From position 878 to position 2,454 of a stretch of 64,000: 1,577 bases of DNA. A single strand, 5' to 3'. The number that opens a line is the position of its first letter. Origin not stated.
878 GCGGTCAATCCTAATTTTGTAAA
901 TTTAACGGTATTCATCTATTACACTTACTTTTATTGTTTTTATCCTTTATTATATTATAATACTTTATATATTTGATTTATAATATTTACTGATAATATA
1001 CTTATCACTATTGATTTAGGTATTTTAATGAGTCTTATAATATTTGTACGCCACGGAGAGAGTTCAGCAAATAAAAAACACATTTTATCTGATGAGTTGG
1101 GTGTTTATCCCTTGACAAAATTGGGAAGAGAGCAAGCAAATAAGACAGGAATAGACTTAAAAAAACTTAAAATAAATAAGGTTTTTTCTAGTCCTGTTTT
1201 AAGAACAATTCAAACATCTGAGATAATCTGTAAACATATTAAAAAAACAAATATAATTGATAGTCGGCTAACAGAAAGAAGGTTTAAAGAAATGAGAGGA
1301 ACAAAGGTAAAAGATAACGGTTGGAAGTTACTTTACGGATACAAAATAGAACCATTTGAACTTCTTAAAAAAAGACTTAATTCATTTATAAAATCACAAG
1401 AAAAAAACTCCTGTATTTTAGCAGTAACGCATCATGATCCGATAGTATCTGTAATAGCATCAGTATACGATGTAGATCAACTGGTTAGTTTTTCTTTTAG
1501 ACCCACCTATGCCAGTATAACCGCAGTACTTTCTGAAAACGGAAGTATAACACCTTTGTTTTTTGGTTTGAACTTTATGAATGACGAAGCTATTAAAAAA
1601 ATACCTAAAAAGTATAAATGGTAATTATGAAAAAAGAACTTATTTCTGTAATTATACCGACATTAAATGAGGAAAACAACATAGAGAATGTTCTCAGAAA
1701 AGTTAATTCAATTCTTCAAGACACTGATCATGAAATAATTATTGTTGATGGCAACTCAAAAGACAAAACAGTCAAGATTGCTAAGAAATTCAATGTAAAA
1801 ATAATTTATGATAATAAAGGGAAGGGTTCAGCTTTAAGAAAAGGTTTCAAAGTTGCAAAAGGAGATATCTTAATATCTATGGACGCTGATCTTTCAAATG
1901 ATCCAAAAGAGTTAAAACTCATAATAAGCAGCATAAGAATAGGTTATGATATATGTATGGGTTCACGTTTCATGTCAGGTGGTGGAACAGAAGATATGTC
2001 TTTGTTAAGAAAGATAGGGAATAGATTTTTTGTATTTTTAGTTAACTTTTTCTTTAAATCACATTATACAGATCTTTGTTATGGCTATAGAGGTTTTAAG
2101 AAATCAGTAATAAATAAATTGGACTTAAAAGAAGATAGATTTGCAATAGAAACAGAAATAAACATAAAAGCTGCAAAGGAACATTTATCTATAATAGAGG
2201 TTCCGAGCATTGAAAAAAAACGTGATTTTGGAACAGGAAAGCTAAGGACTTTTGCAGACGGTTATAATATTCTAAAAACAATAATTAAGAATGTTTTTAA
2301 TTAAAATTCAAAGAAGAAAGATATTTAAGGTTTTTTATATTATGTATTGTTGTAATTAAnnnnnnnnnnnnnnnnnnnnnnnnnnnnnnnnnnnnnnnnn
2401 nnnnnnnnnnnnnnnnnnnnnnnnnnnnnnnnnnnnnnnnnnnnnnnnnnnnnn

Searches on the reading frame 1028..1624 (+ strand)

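Call 47: search_protein_families(library=pfam, proteins=[window:1028-1624:+], max_evalue=0.001)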
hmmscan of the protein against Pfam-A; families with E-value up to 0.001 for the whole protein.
window:1028-1624:+ (198 aa): 1 family
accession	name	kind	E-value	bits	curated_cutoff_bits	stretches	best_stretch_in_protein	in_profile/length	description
PF00300.27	His_Phos_1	-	7.8e-24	84.9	21.7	1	4-173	1-185/194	Histidine phosphatase superfamily (branch 1)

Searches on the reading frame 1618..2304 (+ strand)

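Call 47: search_protein_families(library=pfam, proteins=[window:1618-2304:+], max_evalue=0.001)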
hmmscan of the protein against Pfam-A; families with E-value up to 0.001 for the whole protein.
window:1618-2304:+ (228 aa): 3 families
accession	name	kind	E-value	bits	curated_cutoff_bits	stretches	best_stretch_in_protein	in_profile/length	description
PF00535.33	Glycos_transf_2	-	6.4e-31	108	23.3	1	10-168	1-167/168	Glycosyl transferase family 2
PF10111.15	Glyco_tranf_2_2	-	5.6e-08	33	27.3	1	10-104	1-104/276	Glycosyltransferase like family 2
PF13641.12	Glyco_tranf_2_3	-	0.00011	22.8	27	1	9-120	3-126/230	Glycosyltransferase like family 2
